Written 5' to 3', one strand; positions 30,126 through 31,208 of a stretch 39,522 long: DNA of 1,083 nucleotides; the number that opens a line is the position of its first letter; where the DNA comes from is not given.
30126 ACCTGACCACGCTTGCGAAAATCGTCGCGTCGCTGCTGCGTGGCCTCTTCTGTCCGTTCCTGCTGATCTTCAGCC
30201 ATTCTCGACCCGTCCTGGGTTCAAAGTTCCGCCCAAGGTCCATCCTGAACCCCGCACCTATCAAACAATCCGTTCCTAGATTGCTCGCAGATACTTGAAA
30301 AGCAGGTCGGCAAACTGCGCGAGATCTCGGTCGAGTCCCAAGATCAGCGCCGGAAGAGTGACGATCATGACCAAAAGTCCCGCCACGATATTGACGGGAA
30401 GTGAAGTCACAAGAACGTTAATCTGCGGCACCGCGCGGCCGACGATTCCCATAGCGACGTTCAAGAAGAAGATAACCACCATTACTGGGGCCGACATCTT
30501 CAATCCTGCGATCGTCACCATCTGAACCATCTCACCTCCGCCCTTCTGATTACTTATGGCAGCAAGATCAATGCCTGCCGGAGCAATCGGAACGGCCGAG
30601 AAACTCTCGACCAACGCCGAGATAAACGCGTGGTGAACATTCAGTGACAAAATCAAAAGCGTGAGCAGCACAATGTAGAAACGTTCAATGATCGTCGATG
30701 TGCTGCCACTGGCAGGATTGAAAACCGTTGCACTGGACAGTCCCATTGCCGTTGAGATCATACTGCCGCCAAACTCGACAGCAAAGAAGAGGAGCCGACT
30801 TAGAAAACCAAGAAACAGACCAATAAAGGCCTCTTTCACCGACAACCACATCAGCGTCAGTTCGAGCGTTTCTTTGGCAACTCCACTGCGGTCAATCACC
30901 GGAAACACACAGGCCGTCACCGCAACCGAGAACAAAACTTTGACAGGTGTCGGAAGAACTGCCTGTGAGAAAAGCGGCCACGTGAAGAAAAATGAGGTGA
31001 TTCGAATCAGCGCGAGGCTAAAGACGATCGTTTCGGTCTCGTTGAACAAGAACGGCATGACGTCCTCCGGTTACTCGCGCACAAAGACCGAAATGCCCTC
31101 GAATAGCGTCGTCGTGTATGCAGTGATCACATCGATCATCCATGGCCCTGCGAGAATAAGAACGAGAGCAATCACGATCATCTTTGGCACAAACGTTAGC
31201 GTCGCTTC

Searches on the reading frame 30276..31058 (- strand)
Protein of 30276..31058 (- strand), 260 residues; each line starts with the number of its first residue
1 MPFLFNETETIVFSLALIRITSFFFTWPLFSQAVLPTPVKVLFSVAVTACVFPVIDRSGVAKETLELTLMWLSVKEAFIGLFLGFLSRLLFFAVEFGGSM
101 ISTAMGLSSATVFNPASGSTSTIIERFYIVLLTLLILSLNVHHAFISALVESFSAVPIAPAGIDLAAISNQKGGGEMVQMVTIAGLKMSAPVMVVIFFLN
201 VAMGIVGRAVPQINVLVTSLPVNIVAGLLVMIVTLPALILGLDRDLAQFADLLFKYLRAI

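Call 55: search_protein_families(library=pfam, proteins=[window:30276-31058:-], max_evalue=0.01)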
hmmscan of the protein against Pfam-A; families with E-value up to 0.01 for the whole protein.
window:30276-31058:- (260 aa): 1 family
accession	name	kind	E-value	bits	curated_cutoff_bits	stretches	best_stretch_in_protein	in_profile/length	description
PF01311.25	Bac_export_1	-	6.3e-57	193.2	27.8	1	12-244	3-225/230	Bacterial export proteins, family 1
